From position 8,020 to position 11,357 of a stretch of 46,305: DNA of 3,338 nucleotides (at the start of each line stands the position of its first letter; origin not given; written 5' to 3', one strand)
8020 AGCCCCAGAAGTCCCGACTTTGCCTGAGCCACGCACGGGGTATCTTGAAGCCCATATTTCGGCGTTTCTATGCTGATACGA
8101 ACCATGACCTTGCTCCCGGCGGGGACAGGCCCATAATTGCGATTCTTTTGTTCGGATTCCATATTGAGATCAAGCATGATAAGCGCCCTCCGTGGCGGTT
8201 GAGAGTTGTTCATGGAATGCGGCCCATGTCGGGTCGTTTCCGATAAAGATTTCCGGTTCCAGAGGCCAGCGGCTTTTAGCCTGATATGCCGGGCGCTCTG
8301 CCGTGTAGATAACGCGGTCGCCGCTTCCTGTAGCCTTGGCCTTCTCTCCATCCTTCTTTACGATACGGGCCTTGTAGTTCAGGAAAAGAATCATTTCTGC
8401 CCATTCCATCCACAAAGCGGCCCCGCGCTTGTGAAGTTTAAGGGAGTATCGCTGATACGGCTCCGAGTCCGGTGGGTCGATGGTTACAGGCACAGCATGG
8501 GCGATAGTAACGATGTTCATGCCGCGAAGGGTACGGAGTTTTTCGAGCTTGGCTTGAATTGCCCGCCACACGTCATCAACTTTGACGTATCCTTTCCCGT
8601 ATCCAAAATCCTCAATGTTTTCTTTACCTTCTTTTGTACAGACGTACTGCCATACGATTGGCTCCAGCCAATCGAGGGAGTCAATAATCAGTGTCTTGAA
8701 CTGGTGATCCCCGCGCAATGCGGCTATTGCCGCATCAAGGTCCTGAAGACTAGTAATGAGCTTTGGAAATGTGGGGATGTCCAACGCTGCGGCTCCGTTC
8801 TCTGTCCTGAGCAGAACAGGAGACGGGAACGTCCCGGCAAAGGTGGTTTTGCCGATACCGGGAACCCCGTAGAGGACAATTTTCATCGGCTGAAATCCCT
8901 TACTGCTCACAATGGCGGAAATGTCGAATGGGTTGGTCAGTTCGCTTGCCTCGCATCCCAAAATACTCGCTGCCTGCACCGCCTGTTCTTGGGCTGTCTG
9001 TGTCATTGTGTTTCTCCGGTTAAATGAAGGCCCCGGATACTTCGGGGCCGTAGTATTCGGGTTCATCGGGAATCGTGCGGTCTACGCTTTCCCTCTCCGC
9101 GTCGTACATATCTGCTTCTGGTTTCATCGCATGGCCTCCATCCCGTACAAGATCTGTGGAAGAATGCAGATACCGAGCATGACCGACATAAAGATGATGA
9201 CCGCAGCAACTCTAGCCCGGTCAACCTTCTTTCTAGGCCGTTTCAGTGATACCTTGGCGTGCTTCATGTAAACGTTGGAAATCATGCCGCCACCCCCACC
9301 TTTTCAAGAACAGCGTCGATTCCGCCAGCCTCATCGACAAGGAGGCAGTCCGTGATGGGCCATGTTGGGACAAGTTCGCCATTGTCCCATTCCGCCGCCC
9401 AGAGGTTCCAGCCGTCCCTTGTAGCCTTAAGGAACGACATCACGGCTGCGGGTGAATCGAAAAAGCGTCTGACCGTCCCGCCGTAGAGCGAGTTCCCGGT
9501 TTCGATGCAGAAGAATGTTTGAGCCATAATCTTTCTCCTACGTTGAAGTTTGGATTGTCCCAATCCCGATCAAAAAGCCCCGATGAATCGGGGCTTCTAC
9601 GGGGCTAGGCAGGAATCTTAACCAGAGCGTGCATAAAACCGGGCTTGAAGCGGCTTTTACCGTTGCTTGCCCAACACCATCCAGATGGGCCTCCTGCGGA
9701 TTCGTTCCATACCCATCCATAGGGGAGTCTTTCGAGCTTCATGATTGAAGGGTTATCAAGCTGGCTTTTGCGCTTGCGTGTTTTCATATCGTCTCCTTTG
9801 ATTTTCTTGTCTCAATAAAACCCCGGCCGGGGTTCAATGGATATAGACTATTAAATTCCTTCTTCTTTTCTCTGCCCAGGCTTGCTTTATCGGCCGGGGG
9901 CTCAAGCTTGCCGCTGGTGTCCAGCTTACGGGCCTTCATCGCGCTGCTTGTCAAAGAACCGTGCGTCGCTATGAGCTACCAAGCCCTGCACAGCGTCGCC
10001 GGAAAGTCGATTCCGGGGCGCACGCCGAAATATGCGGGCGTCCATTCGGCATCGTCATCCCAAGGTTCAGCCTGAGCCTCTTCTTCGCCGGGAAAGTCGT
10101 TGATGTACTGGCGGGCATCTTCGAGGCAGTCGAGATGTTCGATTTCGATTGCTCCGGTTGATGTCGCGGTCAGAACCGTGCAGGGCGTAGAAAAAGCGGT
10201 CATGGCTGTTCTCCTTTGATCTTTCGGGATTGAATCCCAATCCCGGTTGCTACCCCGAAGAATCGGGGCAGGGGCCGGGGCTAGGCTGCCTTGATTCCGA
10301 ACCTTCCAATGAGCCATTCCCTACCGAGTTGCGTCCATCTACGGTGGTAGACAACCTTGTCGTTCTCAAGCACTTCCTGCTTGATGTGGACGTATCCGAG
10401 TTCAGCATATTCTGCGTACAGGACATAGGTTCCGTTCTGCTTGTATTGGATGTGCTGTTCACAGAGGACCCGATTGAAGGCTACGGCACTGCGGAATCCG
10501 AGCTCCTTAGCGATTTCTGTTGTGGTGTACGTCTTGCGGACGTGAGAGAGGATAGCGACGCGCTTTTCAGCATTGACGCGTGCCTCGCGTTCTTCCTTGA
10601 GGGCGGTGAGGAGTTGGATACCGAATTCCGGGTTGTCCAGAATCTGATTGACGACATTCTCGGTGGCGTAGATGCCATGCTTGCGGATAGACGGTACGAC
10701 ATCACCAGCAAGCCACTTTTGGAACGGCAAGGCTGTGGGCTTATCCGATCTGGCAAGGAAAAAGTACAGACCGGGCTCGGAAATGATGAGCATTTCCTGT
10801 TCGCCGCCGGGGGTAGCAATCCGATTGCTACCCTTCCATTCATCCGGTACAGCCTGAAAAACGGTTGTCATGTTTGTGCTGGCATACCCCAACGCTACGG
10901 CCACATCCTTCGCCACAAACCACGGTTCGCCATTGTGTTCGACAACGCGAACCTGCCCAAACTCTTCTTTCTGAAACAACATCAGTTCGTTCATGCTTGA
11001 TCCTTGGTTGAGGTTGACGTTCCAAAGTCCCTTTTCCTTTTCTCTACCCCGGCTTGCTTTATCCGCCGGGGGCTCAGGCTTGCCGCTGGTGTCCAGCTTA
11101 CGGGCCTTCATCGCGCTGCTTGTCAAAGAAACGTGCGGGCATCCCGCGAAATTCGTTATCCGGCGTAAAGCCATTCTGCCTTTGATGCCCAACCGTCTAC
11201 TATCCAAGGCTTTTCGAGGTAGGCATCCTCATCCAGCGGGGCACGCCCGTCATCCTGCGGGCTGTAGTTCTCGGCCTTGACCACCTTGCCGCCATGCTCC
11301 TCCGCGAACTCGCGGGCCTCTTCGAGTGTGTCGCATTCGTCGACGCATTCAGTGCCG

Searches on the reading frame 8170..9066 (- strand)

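Call 57: search_protein_families(library=pfam, proteins=[window:8170-9066:-], max_evalue=0.001)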
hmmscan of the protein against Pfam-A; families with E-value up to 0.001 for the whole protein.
window:8170-9066:- (298 aa): 1 family
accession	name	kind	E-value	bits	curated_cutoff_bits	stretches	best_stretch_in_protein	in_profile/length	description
PF13479.12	AAA_24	-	3.3e-45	154.8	27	1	60-267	2-195/195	AAA domain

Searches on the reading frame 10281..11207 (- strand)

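Call 57: search_protein_families(library=pfam, proteins=[window:10281-11207:-], max_evalue=0.001)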
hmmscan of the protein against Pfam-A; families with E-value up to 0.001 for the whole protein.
window:10281-11207:- (308 aa): 2 families
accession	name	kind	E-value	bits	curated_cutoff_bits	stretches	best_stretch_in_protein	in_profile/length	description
PF02498.22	Bro-N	-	4.7e-21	75.6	25.6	1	85-172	1-96/96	BRO family, N-terminal domain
PF03374.19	ANT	-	4.4e-14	53.2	25.3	1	223-303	20-105/108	Phage antirepressor protein KilAC domain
